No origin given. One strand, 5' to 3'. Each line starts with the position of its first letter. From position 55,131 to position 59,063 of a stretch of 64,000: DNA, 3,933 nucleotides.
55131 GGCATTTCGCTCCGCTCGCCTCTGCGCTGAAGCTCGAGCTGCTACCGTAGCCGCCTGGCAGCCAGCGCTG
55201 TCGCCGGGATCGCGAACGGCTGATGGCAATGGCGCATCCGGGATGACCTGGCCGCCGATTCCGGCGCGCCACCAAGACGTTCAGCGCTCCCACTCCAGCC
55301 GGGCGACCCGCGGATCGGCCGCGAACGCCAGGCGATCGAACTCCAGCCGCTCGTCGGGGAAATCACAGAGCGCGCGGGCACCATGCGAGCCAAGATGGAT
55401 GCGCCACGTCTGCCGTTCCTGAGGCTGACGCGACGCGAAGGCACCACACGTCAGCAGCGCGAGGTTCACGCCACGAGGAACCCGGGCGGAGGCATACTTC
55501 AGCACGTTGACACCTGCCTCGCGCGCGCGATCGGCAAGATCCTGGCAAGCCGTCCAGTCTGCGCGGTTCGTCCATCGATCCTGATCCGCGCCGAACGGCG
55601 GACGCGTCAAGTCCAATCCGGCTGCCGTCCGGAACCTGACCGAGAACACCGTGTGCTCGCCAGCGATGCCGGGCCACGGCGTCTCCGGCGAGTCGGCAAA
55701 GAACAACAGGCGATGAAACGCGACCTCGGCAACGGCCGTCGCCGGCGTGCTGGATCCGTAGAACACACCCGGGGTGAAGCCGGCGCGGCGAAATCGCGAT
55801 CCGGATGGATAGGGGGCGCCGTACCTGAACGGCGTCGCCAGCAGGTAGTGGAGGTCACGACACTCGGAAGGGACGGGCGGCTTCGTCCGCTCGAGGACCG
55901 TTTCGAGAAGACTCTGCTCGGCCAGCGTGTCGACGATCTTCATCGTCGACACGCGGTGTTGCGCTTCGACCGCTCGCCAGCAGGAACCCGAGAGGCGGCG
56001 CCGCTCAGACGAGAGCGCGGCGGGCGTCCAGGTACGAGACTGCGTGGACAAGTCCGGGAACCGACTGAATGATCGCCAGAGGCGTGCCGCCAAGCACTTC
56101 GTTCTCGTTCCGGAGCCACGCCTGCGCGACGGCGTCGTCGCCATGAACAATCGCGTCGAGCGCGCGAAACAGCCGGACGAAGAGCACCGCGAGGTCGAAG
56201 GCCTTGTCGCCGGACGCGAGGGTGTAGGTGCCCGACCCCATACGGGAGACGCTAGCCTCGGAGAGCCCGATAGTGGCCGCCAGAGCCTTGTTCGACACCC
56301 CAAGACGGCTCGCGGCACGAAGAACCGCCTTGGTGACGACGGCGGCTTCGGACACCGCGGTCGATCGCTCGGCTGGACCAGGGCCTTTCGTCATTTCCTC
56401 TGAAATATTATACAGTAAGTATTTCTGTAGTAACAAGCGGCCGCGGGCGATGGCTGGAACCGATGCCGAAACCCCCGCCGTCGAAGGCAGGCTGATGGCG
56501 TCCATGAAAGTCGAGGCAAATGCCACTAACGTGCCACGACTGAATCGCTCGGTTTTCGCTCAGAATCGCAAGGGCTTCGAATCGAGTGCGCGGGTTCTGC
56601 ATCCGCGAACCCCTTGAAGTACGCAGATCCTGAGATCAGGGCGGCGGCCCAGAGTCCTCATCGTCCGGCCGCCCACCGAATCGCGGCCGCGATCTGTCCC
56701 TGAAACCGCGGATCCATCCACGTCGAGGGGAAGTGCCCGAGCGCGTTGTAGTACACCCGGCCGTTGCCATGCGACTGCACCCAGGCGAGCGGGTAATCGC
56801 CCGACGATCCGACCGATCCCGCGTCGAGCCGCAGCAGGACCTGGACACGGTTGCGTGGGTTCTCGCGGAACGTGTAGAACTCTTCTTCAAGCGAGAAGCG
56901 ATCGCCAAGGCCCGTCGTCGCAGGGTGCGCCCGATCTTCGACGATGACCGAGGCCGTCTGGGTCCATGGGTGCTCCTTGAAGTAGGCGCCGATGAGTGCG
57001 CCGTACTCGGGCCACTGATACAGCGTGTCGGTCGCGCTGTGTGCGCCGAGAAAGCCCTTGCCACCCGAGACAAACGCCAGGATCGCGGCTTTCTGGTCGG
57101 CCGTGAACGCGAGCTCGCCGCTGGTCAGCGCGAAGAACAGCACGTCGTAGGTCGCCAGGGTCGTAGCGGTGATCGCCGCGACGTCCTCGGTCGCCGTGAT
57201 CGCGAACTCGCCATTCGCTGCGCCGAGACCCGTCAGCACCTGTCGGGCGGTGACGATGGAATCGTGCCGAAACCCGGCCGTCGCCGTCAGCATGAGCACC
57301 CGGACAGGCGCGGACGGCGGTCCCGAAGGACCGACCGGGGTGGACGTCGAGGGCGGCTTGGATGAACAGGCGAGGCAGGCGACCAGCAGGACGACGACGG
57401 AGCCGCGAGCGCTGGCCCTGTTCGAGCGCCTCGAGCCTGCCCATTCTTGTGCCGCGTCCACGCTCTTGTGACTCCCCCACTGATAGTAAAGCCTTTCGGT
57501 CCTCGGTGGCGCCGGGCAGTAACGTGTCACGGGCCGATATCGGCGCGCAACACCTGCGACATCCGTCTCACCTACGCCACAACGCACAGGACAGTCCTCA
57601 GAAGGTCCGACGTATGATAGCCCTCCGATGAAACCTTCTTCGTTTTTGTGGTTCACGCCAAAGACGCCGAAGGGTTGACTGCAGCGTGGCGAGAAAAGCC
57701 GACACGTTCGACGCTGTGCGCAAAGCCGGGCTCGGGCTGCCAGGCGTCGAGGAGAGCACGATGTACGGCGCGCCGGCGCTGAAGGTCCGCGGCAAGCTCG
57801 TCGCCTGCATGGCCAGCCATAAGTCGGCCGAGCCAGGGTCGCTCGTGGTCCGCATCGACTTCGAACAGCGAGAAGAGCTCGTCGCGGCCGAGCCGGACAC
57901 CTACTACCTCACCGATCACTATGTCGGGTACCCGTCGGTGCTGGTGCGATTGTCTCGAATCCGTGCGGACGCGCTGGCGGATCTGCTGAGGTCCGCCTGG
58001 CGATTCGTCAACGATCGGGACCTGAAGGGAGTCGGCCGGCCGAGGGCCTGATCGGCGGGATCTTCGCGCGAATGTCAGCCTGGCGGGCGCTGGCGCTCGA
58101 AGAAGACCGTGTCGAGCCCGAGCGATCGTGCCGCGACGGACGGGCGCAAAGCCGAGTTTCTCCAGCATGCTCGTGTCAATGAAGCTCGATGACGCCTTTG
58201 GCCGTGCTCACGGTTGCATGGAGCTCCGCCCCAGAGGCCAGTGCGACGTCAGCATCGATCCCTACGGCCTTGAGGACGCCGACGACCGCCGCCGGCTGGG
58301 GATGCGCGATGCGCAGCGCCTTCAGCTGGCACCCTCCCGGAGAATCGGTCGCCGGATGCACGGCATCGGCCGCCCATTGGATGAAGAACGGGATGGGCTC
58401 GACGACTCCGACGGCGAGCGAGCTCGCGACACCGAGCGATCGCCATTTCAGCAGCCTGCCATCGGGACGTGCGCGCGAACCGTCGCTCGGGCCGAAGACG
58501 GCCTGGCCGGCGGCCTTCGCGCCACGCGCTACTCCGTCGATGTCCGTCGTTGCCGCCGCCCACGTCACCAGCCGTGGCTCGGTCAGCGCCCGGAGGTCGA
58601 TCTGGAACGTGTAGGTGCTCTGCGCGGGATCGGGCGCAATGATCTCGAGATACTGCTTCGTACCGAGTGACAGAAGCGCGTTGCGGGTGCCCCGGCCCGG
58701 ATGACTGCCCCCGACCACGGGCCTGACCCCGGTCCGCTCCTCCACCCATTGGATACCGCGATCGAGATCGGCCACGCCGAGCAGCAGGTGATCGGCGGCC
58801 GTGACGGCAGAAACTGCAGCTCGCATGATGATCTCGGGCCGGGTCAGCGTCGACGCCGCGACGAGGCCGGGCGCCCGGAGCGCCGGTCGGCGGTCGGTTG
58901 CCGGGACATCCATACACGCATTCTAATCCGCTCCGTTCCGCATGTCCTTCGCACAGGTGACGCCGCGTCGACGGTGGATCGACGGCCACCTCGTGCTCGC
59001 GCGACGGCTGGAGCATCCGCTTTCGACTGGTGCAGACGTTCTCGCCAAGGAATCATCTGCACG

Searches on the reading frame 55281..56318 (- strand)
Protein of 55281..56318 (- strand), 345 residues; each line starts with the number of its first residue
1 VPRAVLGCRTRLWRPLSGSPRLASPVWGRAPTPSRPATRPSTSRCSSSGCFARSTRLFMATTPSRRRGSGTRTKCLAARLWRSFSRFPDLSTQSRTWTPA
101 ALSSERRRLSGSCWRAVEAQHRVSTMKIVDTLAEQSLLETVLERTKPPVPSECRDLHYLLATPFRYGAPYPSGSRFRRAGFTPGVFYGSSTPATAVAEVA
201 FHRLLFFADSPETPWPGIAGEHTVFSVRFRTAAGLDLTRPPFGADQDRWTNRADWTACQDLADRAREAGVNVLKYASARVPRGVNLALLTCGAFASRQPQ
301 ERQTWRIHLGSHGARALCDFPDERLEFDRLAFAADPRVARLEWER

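Call 86: search_protein_families(library=pfam, proteins=[window:55281-56318:-], max_evalue=0.001)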
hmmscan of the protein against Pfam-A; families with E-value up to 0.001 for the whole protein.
window:55281-56318:- (345 aa): 1 family
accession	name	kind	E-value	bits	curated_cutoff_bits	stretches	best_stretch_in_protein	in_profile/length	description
PF08808.17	RES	-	3.1e-33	115.5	23.2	1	153-308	5-155/157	RES domain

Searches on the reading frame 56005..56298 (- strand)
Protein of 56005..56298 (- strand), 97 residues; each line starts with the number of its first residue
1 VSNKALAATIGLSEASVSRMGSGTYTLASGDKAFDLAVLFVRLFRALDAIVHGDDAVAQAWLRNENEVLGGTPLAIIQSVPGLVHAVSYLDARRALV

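Call 86: search_protein_families(library=pfam, proteins=[window:56005-56298:-], max_evalue=0.001)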
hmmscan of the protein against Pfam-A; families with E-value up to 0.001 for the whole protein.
window:56005-56298:- (97 aa): 1 family
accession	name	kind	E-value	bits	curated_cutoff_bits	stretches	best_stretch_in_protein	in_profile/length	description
PF09722.15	Xre_MbcA_ParS_C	-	6.6e-11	42.5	24.5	1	47-94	2-49/51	Antitoxin Xre/MbcA/ParS C-terminal toxin-binding domain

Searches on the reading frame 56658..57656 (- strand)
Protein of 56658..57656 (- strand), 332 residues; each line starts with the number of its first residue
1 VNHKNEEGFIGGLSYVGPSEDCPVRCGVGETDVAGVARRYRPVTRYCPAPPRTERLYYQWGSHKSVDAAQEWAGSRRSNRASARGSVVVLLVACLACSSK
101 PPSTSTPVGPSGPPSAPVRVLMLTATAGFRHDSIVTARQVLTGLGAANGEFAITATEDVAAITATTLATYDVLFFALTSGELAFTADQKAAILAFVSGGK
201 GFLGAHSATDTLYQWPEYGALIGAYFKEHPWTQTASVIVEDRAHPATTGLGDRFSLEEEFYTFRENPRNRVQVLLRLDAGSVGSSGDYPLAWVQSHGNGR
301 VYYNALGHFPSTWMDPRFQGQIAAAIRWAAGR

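Call 86: search_protein_families(library=pfam, proteins=[window:56658-57656:-], max_evalue=0.001)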
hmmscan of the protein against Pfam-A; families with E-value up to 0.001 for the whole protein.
window:56658-57656:- (332 aa): 1 family
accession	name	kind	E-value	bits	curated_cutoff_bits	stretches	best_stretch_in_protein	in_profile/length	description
PF06283.17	ThuA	-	4e-55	187.7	33.4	1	119-329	1-209/209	Trehalose utilisation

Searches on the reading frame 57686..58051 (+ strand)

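Call 86: search_protein_families(library=pfam, proteins=[window:57686-58051:+], max_evalue=0.001)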
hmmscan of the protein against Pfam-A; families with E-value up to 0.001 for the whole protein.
window:57686-58051:+ (121 aa): 1 family
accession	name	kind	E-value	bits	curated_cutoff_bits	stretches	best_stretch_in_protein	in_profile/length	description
PF04237.18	YjbR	-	8.4e-11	42.8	30.1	1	16-106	1-87/88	YjbR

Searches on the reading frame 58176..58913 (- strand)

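Call 86: search_protein_families(library=pfam, proteins=[window:58176-58913:-], max_evalue=0.001)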
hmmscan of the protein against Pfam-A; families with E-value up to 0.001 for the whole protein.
window:58176-58913:- (245 aa): 1 family
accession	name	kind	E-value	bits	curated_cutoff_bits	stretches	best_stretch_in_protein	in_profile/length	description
PF13468.12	Glyoxalase_3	-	3.1e-37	128.8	25.1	1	41-217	2-175/176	Glyoxalase-like domain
